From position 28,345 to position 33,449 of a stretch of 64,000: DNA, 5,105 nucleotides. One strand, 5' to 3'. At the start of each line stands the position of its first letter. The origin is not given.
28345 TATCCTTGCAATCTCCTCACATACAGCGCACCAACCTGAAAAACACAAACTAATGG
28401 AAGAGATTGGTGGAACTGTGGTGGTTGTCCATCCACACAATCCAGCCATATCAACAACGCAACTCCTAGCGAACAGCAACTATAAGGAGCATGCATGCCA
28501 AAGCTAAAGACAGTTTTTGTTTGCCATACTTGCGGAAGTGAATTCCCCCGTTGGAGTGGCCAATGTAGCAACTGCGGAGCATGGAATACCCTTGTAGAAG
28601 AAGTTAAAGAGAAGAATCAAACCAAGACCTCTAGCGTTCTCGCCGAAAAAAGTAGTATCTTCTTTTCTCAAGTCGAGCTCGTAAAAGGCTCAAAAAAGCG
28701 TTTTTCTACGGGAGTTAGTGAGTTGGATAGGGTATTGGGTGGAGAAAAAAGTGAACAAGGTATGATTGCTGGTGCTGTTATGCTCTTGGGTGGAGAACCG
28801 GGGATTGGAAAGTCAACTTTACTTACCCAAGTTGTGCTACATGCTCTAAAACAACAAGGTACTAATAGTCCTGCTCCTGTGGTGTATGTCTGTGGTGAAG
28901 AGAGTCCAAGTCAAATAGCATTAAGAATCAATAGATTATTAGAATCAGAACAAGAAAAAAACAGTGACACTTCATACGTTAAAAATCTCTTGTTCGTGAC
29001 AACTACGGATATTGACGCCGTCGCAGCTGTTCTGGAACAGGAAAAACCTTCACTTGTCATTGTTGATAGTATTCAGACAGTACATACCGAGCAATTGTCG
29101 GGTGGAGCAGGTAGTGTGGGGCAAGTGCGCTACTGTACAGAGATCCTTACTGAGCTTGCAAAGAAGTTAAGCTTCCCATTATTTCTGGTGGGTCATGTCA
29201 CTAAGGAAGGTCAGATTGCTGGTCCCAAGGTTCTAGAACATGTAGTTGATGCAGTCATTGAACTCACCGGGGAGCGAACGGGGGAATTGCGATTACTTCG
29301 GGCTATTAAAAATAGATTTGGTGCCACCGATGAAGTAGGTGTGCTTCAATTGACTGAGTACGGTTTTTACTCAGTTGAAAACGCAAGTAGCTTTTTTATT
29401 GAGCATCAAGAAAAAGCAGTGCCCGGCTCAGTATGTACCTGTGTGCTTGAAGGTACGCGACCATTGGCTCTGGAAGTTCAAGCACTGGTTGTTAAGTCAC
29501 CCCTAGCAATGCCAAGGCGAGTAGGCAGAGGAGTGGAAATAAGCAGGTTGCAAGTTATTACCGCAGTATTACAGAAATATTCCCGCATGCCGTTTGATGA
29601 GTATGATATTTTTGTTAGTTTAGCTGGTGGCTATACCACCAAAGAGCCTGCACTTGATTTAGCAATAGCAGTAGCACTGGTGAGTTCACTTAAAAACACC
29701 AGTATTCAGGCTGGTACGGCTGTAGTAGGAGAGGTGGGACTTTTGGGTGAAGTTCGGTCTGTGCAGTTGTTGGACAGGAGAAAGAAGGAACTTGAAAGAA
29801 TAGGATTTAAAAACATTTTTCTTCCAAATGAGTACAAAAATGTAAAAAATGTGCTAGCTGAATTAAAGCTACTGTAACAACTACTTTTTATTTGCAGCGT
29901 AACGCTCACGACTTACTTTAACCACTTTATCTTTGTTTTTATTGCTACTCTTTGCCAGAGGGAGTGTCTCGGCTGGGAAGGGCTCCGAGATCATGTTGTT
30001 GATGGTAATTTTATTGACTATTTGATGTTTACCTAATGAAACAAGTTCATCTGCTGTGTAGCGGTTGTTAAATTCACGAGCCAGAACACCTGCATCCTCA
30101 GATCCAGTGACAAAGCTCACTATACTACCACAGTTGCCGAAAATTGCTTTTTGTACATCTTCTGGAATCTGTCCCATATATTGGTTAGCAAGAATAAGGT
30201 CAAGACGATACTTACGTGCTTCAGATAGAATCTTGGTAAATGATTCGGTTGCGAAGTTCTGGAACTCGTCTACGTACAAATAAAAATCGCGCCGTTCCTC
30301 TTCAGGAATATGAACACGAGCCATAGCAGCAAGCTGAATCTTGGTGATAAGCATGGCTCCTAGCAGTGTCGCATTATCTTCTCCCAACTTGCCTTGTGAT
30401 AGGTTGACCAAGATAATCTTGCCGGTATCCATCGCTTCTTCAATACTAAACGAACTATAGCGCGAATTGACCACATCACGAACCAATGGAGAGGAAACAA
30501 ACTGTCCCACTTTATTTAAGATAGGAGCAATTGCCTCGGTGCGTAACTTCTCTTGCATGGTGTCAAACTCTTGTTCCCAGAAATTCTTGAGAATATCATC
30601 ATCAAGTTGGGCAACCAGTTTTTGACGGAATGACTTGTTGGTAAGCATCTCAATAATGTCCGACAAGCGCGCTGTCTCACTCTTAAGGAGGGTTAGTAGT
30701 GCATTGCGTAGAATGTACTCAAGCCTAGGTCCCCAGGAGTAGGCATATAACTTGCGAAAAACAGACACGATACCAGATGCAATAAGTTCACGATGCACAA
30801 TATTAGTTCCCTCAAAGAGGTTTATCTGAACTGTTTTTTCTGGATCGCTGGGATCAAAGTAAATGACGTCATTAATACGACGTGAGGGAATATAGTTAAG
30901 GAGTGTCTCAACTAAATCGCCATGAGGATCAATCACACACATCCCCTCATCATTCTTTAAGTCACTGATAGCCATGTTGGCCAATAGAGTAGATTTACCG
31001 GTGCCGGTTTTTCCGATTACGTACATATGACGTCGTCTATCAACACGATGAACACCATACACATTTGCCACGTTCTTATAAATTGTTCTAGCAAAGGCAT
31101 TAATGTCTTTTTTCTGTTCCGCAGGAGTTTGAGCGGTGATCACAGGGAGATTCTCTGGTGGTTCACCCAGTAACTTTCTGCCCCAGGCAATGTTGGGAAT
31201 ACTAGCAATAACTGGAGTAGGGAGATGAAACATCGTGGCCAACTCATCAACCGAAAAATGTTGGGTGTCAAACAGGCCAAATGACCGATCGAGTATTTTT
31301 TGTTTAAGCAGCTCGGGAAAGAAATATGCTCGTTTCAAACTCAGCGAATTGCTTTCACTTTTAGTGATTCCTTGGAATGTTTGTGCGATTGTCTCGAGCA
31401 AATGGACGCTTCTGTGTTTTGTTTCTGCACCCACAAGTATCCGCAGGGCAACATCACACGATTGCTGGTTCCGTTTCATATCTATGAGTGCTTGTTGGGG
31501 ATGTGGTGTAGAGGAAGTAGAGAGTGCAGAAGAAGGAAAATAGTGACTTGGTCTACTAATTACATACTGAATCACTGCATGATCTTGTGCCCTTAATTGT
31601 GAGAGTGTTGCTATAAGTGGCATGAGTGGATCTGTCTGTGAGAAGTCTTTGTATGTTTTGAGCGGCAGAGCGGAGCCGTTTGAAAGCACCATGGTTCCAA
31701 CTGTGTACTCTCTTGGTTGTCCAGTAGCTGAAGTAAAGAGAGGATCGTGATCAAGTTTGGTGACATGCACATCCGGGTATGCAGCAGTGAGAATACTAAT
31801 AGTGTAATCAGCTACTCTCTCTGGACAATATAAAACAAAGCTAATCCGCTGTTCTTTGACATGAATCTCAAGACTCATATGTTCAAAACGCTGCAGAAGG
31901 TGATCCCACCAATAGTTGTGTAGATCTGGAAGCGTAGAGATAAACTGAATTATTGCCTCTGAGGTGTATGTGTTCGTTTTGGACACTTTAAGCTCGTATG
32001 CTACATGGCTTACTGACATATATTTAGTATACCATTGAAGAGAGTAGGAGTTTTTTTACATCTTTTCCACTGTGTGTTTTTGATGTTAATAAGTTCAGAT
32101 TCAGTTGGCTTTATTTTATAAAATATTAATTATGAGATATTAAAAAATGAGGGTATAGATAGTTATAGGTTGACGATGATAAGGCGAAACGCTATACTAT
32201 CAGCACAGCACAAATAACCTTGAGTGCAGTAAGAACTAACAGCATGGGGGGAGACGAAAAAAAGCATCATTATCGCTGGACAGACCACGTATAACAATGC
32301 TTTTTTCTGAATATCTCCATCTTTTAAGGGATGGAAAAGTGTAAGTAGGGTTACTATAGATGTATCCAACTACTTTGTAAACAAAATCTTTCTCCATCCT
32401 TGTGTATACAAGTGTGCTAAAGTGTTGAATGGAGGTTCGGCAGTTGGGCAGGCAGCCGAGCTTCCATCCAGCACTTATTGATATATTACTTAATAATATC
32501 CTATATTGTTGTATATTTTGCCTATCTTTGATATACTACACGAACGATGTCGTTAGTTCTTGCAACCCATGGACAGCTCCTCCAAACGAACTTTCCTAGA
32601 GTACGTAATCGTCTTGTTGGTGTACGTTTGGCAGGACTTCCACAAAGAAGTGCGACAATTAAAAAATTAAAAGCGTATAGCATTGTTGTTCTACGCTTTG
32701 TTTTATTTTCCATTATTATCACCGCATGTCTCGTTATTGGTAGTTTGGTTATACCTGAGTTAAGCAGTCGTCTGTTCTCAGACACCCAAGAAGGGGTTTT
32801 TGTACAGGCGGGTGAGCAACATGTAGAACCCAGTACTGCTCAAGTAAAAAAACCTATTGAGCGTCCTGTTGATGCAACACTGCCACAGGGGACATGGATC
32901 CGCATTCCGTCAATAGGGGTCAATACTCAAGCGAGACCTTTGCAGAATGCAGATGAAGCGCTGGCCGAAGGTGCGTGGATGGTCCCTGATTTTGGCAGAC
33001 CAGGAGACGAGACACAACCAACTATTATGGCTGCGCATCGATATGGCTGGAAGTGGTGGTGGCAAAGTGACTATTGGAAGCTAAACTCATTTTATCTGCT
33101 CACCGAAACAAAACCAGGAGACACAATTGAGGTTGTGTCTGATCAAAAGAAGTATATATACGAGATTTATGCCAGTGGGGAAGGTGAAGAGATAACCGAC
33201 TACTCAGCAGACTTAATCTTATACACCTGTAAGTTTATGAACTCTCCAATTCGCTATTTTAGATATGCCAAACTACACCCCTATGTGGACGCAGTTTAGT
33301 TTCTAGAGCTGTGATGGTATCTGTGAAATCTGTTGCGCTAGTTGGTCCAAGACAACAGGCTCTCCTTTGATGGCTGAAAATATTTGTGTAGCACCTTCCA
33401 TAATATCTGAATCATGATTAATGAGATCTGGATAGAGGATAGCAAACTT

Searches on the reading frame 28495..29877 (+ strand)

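Call 60: search_protein_families(library=pfam, proteins=[window:28495-29877:+], max_evalue=0.0001)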
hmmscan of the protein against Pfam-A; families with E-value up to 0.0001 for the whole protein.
window:28495-29877:+ (460 aa): 8 families
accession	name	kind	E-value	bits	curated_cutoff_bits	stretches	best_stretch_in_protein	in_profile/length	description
PF13481.12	AAA_25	-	9.3e-18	65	27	1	89-240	28-195/195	AAA domain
PF06745.19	ATPase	-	5.6e-12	46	26.6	1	71-271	2-200/231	KaiC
PF18073.7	Zn_ribbon_LapB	-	3.2e-10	39.9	25.7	1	8-35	1-28/28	Rubredoxin metal binding domain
PF13541.12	ChlI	-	7.2e-10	39.3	27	1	349-446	24-120/121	Subunit ChlI of Mg-chelatase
PF03796.21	DnaB_C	-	3e-07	30.5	27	0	71-145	3-67/255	DnaB-like helicase C terminal domain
PF05362.19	Lon_C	-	5.4e-07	29.8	21.1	1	361-451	83-177/205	Lon protease (S16) C-terminal proteolytic domain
PF13401.12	AAA_22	-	1.8e-06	28.7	27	1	95-233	7-122/130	AAA domain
PF05729.18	NACHT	-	3.8e-06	27.3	26.7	1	95-199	2-96/167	NACHT domain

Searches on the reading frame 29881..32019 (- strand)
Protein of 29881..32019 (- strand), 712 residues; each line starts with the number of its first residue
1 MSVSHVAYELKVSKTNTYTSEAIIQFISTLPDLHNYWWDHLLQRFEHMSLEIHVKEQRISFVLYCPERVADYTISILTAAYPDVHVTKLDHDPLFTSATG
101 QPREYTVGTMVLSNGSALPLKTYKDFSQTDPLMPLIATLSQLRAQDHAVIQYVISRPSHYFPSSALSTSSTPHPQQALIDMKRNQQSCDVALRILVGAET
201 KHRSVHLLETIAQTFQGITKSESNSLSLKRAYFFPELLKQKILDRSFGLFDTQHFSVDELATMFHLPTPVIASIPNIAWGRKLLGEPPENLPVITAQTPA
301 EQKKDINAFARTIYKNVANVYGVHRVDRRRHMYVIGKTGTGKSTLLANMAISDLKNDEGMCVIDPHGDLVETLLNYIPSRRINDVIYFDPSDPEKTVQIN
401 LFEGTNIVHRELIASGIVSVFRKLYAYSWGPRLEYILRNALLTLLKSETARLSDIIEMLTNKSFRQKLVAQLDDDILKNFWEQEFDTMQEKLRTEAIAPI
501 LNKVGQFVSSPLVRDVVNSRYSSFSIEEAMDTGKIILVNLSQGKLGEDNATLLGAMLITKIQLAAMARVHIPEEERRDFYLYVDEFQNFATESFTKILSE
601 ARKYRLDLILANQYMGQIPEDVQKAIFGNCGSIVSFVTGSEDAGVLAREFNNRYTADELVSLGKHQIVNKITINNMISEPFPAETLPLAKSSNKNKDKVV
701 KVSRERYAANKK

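Call 60: search_protein_families(library=pfam, proteins=[window:29881-32019:-], max_evalue=0.0001)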
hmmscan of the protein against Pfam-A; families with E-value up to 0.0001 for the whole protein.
window:29881-32019:- (712 aa): 4 families
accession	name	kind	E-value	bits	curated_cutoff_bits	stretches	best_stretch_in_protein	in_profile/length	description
PF10412.15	TrwB_AAD_bind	-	6.6e-11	42.2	20.5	1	328-672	14-347/387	Type IV secretion-system coupling protein DNA-binding domain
PF01935.23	DUF87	-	3.9e-09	37.4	23.2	1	329-542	23-203/220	Helicase HerA, central domain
PF12696.13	TraG-D_C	-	2.2e-05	24.8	22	1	580-639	3-67/126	TraM recognition site of TraD and TraG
PF13401.12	AAA_22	-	4.3e-05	24.3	27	0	328-366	4-43/130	AAA domain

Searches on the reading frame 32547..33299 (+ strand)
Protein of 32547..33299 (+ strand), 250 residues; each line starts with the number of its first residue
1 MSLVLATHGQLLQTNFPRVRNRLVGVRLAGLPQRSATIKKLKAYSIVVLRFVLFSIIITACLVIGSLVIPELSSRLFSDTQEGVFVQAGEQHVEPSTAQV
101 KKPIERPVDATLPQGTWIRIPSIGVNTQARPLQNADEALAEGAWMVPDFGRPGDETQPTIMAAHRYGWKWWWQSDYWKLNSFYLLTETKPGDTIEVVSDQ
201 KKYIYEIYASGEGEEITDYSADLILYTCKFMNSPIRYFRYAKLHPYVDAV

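Call 60: search_protein_families(library=pfam, proteins=[window:32547-33299:+], max_evalue=0.0001)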
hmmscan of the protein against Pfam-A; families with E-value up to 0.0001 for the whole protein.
window:32547-33299:+ (250 aa): 1 family
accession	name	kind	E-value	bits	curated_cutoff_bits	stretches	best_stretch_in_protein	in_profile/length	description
PF04203.18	Sortase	-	1.8e-07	31.4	26.6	1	118-243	1-124/125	Sortase domain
